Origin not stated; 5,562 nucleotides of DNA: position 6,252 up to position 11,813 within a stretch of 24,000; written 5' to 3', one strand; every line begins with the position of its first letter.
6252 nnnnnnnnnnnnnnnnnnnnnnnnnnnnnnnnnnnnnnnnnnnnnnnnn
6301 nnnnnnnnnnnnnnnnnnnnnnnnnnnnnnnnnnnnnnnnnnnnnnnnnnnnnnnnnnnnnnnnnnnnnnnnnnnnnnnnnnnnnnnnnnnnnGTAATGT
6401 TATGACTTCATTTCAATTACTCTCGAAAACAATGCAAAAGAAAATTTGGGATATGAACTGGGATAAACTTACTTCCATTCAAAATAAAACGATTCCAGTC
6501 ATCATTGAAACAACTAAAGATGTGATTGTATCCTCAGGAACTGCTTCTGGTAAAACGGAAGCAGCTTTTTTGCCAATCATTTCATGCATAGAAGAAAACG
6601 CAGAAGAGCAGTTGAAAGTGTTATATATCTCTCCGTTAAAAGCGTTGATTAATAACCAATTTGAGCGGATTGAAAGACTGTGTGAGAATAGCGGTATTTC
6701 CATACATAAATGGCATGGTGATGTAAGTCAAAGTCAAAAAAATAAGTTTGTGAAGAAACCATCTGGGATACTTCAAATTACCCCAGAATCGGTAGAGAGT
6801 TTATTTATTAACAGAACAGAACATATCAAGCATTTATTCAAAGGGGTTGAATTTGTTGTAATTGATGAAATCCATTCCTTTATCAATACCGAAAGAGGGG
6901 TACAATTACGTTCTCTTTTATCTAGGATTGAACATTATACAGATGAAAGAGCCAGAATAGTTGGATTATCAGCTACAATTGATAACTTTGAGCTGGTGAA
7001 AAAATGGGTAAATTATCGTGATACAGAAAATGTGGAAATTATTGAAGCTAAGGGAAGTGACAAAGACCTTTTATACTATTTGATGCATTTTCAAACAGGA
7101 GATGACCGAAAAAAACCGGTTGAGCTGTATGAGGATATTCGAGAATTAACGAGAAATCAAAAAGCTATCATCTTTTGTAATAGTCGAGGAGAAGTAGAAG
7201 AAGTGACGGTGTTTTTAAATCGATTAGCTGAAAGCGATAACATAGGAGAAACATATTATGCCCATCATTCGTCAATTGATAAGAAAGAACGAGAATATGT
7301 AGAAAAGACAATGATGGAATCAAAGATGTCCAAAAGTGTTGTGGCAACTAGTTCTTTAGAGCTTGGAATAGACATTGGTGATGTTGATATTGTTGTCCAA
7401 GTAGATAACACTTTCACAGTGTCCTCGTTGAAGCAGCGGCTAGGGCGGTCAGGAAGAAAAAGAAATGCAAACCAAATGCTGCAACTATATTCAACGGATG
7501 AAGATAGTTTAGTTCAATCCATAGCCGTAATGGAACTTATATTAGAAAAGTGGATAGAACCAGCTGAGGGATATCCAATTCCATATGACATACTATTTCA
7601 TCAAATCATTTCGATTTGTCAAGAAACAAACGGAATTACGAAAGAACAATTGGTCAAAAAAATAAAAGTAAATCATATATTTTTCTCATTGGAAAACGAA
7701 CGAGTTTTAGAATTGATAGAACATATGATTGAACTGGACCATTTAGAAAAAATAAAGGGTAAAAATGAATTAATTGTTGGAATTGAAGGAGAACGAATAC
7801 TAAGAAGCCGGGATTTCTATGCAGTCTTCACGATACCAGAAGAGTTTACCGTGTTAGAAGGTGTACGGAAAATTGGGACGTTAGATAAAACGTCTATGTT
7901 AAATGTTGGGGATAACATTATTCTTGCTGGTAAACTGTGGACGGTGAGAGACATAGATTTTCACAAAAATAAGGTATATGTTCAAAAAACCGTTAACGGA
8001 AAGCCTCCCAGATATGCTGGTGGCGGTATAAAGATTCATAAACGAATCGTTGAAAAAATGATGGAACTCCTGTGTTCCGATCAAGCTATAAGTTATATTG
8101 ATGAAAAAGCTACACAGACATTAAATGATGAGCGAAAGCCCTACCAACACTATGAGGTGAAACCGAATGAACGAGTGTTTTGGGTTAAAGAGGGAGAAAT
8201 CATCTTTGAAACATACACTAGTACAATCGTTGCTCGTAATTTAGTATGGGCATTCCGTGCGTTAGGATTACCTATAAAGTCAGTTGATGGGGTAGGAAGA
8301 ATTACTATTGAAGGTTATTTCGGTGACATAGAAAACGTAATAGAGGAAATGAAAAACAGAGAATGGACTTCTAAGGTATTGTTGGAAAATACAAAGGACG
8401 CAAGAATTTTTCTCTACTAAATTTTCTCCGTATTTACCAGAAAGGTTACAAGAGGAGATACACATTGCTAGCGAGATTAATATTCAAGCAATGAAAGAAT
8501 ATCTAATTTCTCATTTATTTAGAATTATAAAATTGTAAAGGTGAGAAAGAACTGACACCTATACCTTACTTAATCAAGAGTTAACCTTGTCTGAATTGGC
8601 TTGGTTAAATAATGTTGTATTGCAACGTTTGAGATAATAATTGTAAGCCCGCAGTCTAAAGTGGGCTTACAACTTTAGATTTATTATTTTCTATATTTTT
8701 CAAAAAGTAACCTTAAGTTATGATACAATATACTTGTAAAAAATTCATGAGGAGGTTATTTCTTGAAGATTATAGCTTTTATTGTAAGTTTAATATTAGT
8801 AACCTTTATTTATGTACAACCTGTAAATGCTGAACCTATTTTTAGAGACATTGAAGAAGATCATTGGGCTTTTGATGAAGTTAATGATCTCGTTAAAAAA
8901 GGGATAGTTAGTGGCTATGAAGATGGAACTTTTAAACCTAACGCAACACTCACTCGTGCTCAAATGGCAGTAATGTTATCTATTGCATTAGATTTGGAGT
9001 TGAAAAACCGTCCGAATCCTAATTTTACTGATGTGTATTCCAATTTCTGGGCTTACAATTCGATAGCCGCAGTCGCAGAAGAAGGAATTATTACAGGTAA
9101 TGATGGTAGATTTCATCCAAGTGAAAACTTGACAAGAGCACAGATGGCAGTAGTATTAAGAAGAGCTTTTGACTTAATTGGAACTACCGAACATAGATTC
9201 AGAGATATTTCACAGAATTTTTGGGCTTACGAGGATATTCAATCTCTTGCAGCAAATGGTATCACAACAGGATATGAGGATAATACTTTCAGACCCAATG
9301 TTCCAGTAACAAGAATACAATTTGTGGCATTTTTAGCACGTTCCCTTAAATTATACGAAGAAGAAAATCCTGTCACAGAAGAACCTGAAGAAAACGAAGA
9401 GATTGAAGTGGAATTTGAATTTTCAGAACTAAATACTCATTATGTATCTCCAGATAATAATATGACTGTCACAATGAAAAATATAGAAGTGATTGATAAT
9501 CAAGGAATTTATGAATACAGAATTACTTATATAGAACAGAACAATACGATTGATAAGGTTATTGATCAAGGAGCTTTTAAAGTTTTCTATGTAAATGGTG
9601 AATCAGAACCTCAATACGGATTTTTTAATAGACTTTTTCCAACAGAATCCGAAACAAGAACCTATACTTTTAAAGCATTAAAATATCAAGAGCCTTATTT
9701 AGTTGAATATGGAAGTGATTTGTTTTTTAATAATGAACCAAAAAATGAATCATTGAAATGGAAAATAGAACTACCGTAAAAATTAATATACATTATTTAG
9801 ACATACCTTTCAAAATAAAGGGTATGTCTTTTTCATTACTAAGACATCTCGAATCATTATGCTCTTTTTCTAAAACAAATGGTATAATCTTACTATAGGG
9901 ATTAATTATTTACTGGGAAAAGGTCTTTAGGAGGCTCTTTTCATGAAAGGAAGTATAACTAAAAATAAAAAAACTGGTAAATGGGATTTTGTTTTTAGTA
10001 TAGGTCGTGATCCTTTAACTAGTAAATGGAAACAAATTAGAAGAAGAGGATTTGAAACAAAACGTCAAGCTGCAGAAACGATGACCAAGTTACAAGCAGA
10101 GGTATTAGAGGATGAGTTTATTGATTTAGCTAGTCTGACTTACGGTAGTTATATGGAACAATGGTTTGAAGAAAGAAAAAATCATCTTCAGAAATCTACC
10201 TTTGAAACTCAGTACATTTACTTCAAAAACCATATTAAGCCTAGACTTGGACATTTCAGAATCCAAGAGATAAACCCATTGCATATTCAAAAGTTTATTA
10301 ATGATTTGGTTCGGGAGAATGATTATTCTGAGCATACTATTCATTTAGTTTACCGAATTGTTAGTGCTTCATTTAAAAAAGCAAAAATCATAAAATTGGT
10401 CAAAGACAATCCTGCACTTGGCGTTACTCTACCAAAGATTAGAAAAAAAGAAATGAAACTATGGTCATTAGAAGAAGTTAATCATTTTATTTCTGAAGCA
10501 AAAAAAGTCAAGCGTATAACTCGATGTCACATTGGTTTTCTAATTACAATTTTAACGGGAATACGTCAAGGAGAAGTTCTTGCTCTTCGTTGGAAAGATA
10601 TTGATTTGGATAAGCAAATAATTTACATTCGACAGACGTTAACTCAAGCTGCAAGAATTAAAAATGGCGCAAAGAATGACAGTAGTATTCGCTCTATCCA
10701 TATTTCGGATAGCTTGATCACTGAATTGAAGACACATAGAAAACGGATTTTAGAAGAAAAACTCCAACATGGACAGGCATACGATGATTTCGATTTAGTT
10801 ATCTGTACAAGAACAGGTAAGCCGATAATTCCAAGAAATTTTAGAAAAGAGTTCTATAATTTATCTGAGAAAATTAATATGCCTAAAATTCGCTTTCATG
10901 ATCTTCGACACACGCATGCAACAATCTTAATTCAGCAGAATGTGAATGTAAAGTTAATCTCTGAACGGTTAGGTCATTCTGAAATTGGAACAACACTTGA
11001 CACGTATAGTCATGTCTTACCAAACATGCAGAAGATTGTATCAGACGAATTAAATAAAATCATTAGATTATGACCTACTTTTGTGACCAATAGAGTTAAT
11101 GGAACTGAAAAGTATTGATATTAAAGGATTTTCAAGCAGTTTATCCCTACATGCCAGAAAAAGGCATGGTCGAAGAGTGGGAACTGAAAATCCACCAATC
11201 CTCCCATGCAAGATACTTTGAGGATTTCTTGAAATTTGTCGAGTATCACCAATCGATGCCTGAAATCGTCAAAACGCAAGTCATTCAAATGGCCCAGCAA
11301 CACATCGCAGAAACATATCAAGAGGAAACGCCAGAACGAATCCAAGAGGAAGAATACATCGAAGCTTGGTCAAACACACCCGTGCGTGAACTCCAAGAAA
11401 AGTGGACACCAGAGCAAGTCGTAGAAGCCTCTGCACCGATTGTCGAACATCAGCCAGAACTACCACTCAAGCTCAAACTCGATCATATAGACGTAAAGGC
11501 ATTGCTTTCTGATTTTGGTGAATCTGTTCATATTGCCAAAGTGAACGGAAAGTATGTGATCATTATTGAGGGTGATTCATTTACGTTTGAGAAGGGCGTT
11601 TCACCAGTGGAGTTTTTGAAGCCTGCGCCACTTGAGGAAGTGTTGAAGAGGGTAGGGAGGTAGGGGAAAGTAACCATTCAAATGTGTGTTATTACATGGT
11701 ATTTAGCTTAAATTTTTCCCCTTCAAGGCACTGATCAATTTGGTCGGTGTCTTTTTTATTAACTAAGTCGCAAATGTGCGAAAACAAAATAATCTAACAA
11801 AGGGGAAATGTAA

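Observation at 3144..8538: Three-gene TerB-N/TerB-C + DUF2791-type ATPase + DEAD/DEAH helicase operon (Shango-like putative anti-phage system) with a TM2 membrane-anchor fusion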

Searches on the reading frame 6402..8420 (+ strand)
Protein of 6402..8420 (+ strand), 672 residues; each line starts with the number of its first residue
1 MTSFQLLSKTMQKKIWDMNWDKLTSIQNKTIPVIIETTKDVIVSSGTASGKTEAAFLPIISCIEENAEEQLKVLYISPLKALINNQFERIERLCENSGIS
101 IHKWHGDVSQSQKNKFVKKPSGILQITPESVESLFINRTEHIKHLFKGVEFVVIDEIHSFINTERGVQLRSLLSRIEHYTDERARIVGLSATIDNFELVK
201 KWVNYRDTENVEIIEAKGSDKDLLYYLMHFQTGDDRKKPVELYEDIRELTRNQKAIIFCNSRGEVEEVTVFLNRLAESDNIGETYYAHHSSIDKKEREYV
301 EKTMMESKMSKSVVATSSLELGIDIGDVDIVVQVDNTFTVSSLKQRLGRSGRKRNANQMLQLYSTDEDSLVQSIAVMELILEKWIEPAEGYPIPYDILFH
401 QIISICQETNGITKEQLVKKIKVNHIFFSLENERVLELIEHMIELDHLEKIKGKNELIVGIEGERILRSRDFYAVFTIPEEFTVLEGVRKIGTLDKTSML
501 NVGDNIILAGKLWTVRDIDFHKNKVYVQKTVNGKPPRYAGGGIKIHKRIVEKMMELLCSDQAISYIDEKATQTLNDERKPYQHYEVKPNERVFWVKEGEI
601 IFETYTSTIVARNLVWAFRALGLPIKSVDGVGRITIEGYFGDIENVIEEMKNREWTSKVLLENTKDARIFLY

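Call 6: search_protein_families(library=pfam, proteins=[window:6402-8420:+], max_evalue=0.01)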
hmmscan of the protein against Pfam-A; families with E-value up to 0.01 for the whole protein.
window:6402-8420:+ (672 aa): 4 families
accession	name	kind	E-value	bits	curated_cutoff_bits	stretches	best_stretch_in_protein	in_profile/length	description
PF00270.35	DEAD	-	5.3e-37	127.6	26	1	24-194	1-161/167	DEAD/DEAH box helicase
PF00271.37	Helicase_C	-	3.1e-21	76.1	23.5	1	246-353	6-109/110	Helicase conserved C-terminal domain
PF22590.2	Cas3-like_C_2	-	2e-07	31.7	27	1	252-355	2-106/106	CRISPR-associated nuclease/helicase Cas3, C-terminal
PF19306.5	WH_Lhr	-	5e-07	29.7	27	1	380-531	3-162/168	Large helicase-related protein, winged helix domain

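Call 7: search_protein_families(library=padloc, proteins=[window:6402-8420:+], max_evalue=0.01)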
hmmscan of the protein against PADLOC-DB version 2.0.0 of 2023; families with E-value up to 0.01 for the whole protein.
window:6402-8420:+ (672 aa): 62 families (the best 25 are shown)
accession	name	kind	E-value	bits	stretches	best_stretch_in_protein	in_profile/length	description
PDLC03960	SngC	-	5.2e-208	691.3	1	2-651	2-668/720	-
PDLC02503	BrxHI|BrxHII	-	1.1e-137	458.2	1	1-621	2-612/698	BrxHI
PDLC02501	BrxHI|BrxHII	-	1.9e-74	249.3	1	12-616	12-610/925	BrxHI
PDLC02897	DpdJ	-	1.5e-27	93.9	1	26-404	103-502/1570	DpdJ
PDLC03928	PsyrT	-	8.1e-24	81.9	1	12-373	12-354/689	-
PDLC00192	HamB1|HamB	-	9.2e-22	74.5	1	25-221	271-461/1104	DEAD-box helicase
PDLC01252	Cas3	-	7.7e-21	72.9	1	41-361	2-296/324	CAS-I; effector_G3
PDLC00938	Cas3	-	4e-20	70.4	1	41-373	2-344/358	CRISPR-associated helicase Cas3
PDLC01761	Cas3b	-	1.9e-18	64.5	1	35-363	228-544/705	-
PDLC02896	DpdJ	-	2.4e-18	63.3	3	27-92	164-238/1487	DpdJ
PDLC02864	DpdF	-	2e-17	61.2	1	20-366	20-341/610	DpdF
PDLC00188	HamB1|HamB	-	2.6e-17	60.2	1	42-215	262-431/1037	DEAD-box helicase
PDLC00036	DruE3|DruE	-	1.2e-15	53.7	2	33-111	103-184/2023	SNF2 family N-terminal domain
PDLC02861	DpdF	-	1.5e-15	54.6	1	20-365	26-345/611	DpdF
PDLC04531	PDC-M23B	-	1.3e-14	51.3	1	12-213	289-491/1060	-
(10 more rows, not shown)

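Call 9: search_protein_families(library=ncbifam, proteins=[window:6402-8420:+], max_evalue=0.001)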
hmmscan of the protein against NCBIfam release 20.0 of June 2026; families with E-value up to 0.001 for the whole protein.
window:6402-8420:+ (672 aa): 36 families (the best 25 are shown)
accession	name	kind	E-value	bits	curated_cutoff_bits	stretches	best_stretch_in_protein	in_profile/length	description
TIGR04121.1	DEXH_lig_assoc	equivalog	1.5e-75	254.5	850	1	26-568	17-571/804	ligase-associated DNA damage response DEXH box helicase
NF010338.0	PRK13767.1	equivalog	8.8e-69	232.7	849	1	6-535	18-576/877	ATP-dependent helicase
NF007284.0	PRK09751.1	equivalog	5e-36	123.4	1496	2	287-404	354-470/1538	ATP-dependent helicase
TIGR03817.1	DECH_helic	hypoth_equivalog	1.3e-30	106.3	874.1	1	37-387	50-406/742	helicase/secretion neighborhood putative DEAH-box helicase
NF008744.0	PRK11776.1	equivalog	1.8e-25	89.4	524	1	7-378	11-361/460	ATP-dependent RNA helicase DbpA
NF053631.1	RNA_helic_CshA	equivalog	1.8e-24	86.4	646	1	7-374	6-352/434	degradosome RNA helicase CshA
NF002251.0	PRK01172.1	equivalog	7.7e-24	83.9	891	1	27-352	27-362/674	ATP-dependent DNA helicase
NF008394.0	PRK11192.1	equivalog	2.3e-23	82.7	507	1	7-372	10-360/441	ATP-dependent RNA helicase SrmB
NF001308.0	PRK00254.1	equivalog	9.8e-22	76.9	1216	1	26-274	27-260/720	ATP-dependent DNA helicase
NF002654.0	PRK02362.1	equivalog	1.1e-21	76.9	887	1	22-204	23-192/739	ATP-dependent DNA helicase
TIGR00614.1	recQ_fam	subfamily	4.7e-21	75.1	219.8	1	21-377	10-344/470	RecQ family ATP-dependent DNA helicase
TIGR01587.1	cas3_core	equivalog_domain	1.5e-19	70.4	102.45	1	41-373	2-344/358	CRISPR-associated helicase Cas3'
NF040935.1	helicase_Hel308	equivalog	4.6e-19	68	1200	1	21-205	25-193/704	ATP-dependent DNA helicase Hel308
NF053711.1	RNA_heli_RhlE1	exception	3.2e-17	62.4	750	1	10-385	11-367/434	RNA helicase RhlE1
TIGR01389.1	recQ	equivalog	6.7e-17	61.1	640.2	1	74-370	57-335/591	DNA helicase RecQ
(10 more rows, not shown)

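Call 19: search_solved_structures(query=window:6402-8420:+, max_evalue=1e-10)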
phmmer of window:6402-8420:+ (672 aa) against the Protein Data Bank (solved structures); distinct sequences matched with E-value up to 1e-10: 49.
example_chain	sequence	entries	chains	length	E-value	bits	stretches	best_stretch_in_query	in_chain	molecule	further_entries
5v9x_A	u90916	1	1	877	3.5e-31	111.7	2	39-275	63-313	ATP-dependent DNA helicase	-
7lhl_A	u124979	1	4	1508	1.8e-30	109.4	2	39-275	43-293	ATP-dependent DNA helicase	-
8alz_B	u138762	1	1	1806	2.3e-26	95.8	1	19-206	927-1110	Activating signal cointegrator 1 complex subunit 3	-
6qv3_A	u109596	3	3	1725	1.7e-24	89.6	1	22-202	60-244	Pre-mRNA splicing helicase-like protein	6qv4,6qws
5m59_A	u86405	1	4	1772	1.8e-24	89.5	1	22-202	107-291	Pre-mRNA splicing helicase-like protein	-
6znp_A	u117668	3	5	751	2e-24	89.4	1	36-363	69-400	Uncharacterized ATP-dependent helicase YprA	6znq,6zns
7zpq_CA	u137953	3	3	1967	2.9e-24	88.9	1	20-300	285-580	SLH1 isoform 1 | RQC trigger complex helicase SLH1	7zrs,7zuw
6qdv_B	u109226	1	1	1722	9.1e-19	70.7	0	22-210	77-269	U5 small nuclear ribonucleoprotein 200 kDa helicase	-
4f92_B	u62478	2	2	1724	9.1e-19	70.7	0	22-210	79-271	U5 small nuclear ribonucleoprotein 200 kDa helicase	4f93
4f91_B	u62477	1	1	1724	9.1e-19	70.7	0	22-210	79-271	U5 small nuclear ribonucleoprotein 200 kDa helicase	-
5urj_A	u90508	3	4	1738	9.4e-19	70.6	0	22-209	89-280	U5 small nuclear ribonucleoprotein 200 kDa helicase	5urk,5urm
4kit_B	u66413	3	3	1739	9.4e-19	70.6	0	22-209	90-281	U5 small nuclear ribonucleoprotein 200 kDa helicase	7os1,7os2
6s8q_B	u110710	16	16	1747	9.5e-19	70.6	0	22-209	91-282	U5 small nuclear ribonucleoprotein 200 kDa helicase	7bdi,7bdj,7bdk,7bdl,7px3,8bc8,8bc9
6s8o_B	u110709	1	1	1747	1.3e-18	70.2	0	22-209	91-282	U5 small nuclear ribonucleoprotein 200 kDa helicase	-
5dca_A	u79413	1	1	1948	1.5e-18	70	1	22-281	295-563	Pre-mRNA-splicing helicase BRR2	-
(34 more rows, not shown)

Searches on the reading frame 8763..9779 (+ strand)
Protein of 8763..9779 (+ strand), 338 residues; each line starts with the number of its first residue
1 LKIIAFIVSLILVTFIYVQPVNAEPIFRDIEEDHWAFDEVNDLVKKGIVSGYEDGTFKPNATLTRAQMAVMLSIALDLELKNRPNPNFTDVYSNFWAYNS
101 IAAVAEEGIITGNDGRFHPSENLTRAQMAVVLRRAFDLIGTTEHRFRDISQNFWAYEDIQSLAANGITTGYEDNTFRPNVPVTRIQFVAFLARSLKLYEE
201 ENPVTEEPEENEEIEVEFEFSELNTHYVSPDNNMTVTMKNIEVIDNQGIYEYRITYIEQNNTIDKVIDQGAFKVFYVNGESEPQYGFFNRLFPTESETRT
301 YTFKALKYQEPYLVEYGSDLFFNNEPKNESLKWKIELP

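Call 6: search_protein_families(library=pfam, proteins=[window:8763-9779:+], max_evalue=0.01)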
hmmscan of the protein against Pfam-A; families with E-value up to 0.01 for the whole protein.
window:8763-9779:+ (338 aa): 1 family
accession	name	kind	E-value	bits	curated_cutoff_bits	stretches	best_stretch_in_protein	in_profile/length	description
PF00395.25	SLH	-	9.9e-44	147.5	20.8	3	27-69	2-44/44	S-layer homology domain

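Call 7: search_protein_families(library=padloc, proteins=[window:8763-9779:+], max_evalue=0.01)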
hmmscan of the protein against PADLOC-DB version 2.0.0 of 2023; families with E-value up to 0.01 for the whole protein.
window:8763-9779:+ (338 aa): 0 families

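Call 9: search_protein_families(library=ncbifam, proteins=[window:8763-9779:+], max_evalue=0.001)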
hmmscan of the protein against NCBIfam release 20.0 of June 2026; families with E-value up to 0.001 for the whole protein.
window:8763-9779:+ (338 aa): 2 families
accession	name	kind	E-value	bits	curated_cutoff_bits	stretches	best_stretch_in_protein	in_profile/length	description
NF033190.2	inl_like_NEAT_1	exception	4.9e-25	87.9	1275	1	27-195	582-752/754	NEAT domain-containing leucine-rich repeat protein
NF033921.0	por_somb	subfamily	9.5e-15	54.2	100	2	145-196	6-58/485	iron uptake porin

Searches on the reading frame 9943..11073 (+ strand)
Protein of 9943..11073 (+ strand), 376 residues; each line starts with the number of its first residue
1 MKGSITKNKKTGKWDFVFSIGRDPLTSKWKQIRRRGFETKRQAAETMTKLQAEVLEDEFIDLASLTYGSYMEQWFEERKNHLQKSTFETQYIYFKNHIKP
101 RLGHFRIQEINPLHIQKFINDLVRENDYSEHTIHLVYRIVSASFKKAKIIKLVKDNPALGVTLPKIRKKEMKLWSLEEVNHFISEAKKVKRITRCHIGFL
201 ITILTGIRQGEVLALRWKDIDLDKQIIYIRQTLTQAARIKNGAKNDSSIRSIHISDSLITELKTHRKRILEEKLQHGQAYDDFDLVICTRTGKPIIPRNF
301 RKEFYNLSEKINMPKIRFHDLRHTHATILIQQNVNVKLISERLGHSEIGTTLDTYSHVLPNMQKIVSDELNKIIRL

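Call 6: search_protein_families(library=pfam, proteins=[window:9943-11073:+], max_evalue=0.01)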
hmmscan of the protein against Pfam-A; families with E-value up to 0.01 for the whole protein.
window:9943-11073:+ (376 aa): 5 families
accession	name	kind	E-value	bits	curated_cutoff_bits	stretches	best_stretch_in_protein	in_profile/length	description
PF00589.27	Phage_integrase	-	7.2e-26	91.4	27.1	1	177-360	6-170/172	Phage integrase family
PF14659.12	Phage_int_SAM_3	-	2e-17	63.6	22.6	1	66-122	1-57/58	Phage integrase, N-terminal SAM-like domain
PF14657.12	Arm-DNA-bind_4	-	2.7e-10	40.1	22.3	1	13-55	1-43/47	Arm DNA-binding domain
PF22022.2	Phage_int_M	-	3.2e-06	27.7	27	1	70-158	4-90/96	Phage integrase central domain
PF13102.12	Phage_int_SAM_5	-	2.8e-05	24.9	22.3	1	69-157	4-92/98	Phage integrase SAM-like domain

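Call 9: search_protein_families(library=ncbifam, proteins=[window:9943-11073:+], max_evalue=0.001)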
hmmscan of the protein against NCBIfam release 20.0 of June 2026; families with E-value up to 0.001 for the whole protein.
window:9943-11073:+ (376 aa): 9 families
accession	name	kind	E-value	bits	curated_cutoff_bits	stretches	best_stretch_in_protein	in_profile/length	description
NF040815.2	recomb_XerA_Arch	equivalog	1e-25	90.8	220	1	106-358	34-254/263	site-specific tyrosine recombinase/integron integrase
TIGR02224.1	recomb_XerC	equivalog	1.7e-19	70.4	335.15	1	90-358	24-277/295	tyrosine recombinase XerC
TIGR02225.1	recomb_XerD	equivalog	1.8e-19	70.2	329.6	1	92-361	26-277/290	site-specific tyrosine recombinase XerD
NF001399.0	PRK00283.1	subfamily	1.5e-16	60.5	279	1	105-361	46-286/300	tyrosine recombinase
TIGR02249.1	integrase_gron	subfamily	1.2e-15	57.6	265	2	315-367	258-309/315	integron integrase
NF003462.0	PRK05084.1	equivalog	5.7e-10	38.5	267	1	203-371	205-357/360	tyrosine recombinase XerS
NF007370.0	PRK09870.1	subfamily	4.4e-08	33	221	1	170-351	9-173/200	tyrosine-type DNA invertase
NF002331.0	PRK01287.1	subfamily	4.4e-08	32.5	371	1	148-238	115-207/365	site-specific tyrosine recombinase XerC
NF011946.0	PRK15417.1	equivalog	5.6e-07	29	435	1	300-370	257-327/337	integron integrase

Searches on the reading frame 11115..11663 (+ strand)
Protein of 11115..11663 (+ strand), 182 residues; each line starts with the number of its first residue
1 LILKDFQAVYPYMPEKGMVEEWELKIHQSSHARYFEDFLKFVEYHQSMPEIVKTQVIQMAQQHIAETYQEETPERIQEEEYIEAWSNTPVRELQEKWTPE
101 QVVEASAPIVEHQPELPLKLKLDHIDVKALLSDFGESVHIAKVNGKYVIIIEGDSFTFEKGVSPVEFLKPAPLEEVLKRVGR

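Call 6: search_protein_families(library=pfam, proteins=[window:11115-11663:+], max_evalue=0.01)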
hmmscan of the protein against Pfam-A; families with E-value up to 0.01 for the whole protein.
window:11115-11663:+ (182 aa): 2 families
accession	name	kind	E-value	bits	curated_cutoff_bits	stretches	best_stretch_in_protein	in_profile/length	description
PF13037.11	DUF3898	-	8.2e-44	148.2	25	1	92-180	1-89/90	Domain of unknown function (DUF3898)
PF13039.11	DUF3900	-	3.5e-35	122.5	27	1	9-85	177-253/253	Protein of unknown function (DUF3900)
